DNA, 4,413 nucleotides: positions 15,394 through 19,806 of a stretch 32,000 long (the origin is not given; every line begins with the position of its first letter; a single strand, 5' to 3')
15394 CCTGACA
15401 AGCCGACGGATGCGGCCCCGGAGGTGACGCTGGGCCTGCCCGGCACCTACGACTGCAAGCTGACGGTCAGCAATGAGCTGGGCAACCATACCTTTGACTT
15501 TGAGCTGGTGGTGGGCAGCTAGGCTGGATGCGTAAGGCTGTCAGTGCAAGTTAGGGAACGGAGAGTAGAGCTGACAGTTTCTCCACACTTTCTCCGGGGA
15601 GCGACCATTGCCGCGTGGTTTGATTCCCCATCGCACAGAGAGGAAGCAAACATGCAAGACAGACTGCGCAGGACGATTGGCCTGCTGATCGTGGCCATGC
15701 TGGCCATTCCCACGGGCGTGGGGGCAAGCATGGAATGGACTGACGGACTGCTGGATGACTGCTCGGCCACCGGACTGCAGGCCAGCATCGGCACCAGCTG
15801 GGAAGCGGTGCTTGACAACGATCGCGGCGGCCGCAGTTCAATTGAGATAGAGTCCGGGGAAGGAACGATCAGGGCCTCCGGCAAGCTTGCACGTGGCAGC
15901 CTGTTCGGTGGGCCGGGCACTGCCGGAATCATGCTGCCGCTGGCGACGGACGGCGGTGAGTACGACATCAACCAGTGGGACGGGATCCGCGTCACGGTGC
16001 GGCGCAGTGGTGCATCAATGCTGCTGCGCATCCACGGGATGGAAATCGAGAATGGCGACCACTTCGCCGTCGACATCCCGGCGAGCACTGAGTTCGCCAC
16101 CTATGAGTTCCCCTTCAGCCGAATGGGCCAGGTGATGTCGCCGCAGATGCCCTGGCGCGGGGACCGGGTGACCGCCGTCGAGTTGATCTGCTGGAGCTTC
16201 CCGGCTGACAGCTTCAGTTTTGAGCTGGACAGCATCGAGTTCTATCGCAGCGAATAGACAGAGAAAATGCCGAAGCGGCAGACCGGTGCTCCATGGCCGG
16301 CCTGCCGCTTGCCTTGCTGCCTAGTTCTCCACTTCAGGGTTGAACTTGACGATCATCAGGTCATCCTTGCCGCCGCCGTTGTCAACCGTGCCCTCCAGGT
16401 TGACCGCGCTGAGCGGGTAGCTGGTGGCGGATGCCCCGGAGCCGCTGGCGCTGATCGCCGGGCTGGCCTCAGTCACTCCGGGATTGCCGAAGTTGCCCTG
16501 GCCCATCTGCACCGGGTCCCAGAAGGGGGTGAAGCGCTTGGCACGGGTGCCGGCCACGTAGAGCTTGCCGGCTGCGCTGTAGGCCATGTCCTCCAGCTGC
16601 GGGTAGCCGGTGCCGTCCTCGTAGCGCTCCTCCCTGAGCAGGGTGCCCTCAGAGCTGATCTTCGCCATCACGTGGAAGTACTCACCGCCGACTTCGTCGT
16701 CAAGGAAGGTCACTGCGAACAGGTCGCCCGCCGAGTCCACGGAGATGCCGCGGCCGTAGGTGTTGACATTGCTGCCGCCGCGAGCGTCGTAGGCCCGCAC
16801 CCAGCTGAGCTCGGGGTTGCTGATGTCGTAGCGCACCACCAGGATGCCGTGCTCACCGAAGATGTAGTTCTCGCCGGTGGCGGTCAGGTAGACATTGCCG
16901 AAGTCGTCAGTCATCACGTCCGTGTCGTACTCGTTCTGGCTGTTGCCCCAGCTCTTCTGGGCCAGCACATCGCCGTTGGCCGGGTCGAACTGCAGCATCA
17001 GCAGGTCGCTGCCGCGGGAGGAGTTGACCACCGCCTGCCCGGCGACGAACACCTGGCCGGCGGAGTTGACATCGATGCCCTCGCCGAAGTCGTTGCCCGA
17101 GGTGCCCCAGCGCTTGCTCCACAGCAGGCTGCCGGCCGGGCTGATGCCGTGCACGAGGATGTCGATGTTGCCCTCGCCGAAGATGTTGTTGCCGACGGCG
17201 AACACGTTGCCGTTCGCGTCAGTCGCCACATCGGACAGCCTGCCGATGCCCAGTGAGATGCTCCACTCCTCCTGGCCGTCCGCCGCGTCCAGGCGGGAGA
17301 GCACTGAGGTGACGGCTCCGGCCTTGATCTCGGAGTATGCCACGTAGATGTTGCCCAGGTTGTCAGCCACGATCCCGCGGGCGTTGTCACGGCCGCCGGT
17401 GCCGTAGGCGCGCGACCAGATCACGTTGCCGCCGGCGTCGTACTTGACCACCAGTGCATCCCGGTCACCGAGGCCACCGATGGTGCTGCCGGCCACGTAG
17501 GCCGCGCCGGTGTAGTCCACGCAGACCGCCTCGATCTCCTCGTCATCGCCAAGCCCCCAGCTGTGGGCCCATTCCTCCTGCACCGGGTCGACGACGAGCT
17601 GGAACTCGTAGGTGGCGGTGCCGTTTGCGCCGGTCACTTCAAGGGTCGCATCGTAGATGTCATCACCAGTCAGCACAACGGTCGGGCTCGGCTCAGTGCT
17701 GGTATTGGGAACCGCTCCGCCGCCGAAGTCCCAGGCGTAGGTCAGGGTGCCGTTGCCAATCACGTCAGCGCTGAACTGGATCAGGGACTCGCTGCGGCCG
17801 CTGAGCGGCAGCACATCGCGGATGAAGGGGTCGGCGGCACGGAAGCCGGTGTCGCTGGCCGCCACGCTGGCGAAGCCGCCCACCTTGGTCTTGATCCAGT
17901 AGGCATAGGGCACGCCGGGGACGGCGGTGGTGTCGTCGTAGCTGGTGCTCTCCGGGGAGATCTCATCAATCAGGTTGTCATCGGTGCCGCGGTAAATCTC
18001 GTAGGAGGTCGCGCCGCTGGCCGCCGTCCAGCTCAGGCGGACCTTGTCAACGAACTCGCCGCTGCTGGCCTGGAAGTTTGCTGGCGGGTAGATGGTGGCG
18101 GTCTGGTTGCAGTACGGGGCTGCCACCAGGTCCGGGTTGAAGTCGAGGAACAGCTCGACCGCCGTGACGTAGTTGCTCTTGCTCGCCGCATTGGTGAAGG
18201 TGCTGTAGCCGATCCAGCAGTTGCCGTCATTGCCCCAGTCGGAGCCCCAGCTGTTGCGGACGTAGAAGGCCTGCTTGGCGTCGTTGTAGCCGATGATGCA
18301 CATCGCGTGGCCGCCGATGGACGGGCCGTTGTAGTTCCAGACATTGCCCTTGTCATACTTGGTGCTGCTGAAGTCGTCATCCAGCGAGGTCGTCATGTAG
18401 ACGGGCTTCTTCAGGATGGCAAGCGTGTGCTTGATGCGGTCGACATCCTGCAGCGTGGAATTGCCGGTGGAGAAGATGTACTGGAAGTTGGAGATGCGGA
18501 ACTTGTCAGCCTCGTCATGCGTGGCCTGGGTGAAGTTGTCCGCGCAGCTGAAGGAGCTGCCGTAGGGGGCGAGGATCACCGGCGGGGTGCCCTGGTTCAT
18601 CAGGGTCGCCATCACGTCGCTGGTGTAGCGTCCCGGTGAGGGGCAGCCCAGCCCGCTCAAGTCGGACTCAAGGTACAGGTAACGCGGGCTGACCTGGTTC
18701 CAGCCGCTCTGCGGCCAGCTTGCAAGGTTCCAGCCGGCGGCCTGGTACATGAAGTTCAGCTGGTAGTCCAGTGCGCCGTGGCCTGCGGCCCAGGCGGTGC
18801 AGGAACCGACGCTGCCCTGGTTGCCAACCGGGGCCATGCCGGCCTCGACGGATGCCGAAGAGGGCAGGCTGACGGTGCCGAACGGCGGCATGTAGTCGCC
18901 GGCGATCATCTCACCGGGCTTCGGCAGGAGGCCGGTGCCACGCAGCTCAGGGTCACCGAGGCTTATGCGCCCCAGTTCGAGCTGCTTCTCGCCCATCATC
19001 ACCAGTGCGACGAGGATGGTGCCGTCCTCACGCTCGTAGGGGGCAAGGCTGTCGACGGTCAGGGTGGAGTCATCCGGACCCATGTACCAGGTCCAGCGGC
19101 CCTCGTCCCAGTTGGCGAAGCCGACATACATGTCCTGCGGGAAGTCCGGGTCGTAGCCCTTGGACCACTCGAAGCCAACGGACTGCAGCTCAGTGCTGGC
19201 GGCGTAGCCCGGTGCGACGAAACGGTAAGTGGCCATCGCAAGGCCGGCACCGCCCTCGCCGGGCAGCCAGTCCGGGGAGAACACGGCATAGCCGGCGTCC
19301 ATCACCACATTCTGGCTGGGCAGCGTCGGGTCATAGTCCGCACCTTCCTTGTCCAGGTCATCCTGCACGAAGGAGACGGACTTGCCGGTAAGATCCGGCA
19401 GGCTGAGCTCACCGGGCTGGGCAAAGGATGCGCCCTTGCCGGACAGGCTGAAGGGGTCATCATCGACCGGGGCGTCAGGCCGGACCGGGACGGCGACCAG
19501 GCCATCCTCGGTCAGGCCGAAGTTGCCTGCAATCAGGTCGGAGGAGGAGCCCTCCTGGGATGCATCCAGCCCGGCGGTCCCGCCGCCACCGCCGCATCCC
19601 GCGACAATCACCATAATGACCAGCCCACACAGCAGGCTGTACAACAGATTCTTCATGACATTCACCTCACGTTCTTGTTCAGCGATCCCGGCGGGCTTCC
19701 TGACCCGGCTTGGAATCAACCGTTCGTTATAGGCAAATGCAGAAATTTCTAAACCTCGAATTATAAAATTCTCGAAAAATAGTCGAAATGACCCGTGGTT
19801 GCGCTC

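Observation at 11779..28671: Six-member lipoprotein family sharing an unassigned ~110-aa N-terminal module fused to interchangeable effector domains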

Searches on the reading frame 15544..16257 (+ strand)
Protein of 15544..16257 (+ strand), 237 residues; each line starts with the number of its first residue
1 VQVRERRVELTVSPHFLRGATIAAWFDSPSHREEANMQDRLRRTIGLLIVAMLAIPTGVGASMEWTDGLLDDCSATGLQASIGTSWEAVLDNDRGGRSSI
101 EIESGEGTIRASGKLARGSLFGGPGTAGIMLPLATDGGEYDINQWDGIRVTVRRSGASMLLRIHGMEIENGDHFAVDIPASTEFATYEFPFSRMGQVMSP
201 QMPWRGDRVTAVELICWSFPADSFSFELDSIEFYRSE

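Call 57: search_protein_families(library=pfam, proteins=[window:15544-16257:+], max_evalue=0.01)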
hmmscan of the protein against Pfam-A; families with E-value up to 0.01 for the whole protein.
window:15544-16257:+ (237 aa): 1 family
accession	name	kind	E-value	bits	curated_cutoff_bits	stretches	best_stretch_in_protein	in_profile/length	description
PF08547.18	CIA30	-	1.1e-06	29.3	24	1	84-227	10-156/157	Complex I intermediate-associated protein 30 (CIA30)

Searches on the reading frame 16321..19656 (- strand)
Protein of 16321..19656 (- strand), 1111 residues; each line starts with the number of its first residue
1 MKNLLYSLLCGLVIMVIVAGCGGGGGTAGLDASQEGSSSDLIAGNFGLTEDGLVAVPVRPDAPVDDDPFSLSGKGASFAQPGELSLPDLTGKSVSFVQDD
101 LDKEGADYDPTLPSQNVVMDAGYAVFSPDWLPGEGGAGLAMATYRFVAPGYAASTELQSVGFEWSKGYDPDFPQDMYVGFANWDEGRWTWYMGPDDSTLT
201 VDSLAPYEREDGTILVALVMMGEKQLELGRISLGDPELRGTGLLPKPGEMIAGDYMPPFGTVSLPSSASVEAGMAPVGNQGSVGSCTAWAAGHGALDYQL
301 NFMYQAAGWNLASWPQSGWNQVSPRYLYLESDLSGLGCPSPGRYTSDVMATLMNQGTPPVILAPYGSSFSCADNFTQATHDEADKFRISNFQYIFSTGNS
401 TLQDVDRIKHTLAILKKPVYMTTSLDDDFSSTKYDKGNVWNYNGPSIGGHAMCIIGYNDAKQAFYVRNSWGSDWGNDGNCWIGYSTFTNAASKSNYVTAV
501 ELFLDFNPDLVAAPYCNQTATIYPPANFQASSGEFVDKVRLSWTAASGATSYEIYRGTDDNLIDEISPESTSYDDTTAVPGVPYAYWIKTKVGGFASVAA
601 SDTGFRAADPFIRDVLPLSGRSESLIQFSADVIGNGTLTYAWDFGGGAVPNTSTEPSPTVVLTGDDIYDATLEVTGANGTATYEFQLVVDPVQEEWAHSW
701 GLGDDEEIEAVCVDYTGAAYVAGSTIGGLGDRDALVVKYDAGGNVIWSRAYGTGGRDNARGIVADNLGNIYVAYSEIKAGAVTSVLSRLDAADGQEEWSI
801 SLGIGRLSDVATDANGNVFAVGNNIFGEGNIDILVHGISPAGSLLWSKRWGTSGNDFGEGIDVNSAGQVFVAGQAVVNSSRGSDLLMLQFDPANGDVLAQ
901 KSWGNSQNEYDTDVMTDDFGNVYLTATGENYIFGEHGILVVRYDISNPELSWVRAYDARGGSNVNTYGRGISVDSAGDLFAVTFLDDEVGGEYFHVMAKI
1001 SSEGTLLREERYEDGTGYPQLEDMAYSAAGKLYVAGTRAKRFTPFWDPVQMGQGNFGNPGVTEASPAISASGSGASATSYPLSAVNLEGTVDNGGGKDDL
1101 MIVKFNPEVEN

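Call 9: search_protein_families(library=pfam, proteins=[window:16321-19656:-], max_evalue=0.01)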
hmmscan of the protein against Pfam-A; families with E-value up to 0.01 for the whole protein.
window:16321-19656:- (1111 aa): 5 families
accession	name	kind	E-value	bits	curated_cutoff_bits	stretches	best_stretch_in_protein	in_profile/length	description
PF00112.29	Peptidase_C1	-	1.8e-08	35.2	20.7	1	393-485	112-205/220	Papain family cysteine protease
PF06739.17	SBBP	-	1.2e-07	32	20.5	1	746-773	1-29/38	Beta-propeller repeat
PF13360.13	PQQ_2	-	2.8e-06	27.6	27.6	1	733-964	2-204/233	Outer membrane protein assembly factor BamB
PF18911.6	PKD_4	-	0.00036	21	27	1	634-683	30-77/85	PKD domain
PF00801.26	PKD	-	0.00091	19.6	23.5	1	625-687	16-78/80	PKD domain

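Call 10: search_protein_families(library=ncbifam, proteins=[window:16321-19656:-], max_evalue=0.01)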
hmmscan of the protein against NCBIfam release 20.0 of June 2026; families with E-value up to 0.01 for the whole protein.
window:16321-19656:- (1111 aa): 2 families
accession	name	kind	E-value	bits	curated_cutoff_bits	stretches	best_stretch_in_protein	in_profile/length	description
NF047494.1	Lepto_SBBP_lipo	equivalog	7.5e-15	54.6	400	3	707-773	130-204/466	SBBP repeat beta-propeller lipoprotein, LipL53 family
NF041516.1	PA2928_fam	subfamily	0.0013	18.1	70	0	764-824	294-354/376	PA2928 family protein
